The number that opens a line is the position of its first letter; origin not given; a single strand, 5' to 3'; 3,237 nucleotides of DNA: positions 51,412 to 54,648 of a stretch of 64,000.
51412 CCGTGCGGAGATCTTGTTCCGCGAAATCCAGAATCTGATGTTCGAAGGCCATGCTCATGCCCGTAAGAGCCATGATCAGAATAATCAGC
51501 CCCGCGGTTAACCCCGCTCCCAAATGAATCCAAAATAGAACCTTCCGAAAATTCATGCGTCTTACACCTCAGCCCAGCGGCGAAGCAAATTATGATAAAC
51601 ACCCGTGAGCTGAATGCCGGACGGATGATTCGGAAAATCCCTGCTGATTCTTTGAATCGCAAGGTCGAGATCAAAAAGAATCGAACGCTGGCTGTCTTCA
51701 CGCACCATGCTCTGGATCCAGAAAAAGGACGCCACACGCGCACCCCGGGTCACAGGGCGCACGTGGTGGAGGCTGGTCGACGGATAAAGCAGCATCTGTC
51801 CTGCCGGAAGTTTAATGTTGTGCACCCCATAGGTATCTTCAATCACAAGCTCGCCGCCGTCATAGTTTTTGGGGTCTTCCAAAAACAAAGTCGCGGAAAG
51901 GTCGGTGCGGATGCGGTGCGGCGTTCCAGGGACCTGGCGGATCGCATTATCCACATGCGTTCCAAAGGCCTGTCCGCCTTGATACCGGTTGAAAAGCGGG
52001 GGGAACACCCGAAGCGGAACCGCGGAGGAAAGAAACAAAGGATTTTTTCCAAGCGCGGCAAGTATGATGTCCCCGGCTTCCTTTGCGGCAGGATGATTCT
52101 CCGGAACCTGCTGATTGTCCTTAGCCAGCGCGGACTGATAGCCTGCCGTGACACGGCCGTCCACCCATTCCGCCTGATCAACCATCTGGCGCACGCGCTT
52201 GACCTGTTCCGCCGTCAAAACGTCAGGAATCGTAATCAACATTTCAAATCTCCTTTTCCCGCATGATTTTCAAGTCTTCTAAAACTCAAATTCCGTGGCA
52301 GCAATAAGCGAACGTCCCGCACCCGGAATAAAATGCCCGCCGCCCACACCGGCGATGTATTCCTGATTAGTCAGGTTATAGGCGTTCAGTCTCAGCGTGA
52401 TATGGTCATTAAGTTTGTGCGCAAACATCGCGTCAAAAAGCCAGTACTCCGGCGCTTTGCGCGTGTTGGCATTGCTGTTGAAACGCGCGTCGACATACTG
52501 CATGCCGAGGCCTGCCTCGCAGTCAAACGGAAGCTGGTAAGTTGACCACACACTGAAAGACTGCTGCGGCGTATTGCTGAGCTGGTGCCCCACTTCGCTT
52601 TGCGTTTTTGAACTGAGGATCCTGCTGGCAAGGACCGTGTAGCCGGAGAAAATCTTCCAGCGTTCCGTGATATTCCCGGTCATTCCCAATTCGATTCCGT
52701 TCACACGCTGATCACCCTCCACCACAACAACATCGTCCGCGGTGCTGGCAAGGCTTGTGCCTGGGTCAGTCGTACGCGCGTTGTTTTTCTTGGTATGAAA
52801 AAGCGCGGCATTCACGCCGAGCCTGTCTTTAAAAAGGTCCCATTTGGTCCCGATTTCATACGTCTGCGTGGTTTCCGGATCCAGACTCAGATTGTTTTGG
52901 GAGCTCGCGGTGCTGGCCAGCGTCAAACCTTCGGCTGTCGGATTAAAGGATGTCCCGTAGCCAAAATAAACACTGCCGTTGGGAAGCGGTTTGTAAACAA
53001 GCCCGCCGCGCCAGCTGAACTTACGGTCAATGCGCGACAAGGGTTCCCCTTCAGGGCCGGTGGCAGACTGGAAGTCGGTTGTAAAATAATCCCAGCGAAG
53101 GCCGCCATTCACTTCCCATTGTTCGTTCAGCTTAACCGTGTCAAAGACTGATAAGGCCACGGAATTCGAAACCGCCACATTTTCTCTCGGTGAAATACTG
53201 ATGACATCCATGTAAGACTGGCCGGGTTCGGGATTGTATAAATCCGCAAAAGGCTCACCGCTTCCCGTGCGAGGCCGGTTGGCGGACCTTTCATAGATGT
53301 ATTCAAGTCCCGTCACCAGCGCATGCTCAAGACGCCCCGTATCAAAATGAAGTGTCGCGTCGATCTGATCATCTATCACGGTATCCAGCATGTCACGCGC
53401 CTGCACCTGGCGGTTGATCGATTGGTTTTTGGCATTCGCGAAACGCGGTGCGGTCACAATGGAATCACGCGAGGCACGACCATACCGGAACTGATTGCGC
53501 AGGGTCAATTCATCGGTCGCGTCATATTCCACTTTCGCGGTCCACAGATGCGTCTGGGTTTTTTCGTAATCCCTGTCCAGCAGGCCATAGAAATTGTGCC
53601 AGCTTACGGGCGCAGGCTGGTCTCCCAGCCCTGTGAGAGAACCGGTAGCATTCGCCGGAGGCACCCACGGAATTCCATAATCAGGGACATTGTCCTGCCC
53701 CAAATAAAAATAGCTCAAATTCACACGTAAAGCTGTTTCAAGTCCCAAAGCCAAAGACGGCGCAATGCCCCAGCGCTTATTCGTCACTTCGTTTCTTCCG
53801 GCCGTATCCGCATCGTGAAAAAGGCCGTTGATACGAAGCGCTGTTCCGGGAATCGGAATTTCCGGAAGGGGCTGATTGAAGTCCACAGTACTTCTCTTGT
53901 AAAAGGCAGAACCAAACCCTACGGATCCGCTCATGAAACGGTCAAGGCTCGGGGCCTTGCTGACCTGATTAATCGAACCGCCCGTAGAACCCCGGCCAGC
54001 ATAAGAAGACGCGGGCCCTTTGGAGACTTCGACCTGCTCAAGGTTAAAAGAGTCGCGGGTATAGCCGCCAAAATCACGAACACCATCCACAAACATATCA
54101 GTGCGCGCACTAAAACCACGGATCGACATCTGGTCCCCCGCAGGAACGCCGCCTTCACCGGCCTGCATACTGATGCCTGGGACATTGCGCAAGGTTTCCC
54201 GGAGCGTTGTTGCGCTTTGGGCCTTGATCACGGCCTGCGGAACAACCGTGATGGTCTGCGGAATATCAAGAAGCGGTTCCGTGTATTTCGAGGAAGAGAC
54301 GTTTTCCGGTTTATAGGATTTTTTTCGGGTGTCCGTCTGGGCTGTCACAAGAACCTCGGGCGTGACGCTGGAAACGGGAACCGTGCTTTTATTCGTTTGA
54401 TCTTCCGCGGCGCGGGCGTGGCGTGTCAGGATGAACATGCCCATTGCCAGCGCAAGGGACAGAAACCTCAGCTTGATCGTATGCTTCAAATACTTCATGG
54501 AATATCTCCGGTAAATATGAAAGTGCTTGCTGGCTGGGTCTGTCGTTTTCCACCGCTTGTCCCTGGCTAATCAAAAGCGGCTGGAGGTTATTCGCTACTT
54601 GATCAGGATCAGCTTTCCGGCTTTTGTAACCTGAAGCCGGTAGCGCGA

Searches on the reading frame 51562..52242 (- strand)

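Call 52: search_protein_families(library=pfam, proteins=[window:51562-52242:-], max_evalue=0.001)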
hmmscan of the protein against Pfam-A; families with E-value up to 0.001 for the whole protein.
window:51562-52242:- (226 aa): 2 families
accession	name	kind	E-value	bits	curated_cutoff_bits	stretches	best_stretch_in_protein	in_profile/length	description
PF18331.6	PKHD_C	-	1.7e-20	73.2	22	1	183-225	1-43/43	PKHD-type hydroxylase C-terminal domain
PF13640.12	2OG-FeII_Oxy_3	-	7.8e-15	56.1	27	1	84-177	3-98/98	2OG-Fe(II) oxygenase superfamily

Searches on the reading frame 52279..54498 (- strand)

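Call 52: search_protein_families(library=pfam, proteins=[window:52279-54498:-], max_evalue=0.001)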
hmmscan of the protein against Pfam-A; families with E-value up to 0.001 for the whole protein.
window:52279-54498:- (739 aa): 3 families
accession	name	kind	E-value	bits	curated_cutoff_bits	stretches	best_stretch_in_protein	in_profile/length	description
PF00593.30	TonB_dep_Rec_b-barrel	-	5.7e-60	204.8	27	1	255-709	11-436/436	TonB dependent receptor-like, beta-barrel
PF07715.20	Plug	-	2.6e-22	79.8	23.9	1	76-174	2-106/107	TonB-dependent Receptor Plug Domain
PF14905.12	OMP_b-brl_3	-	3.5e-11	43.2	27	1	330-713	9-377/408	Outer membrane protein beta-barrel family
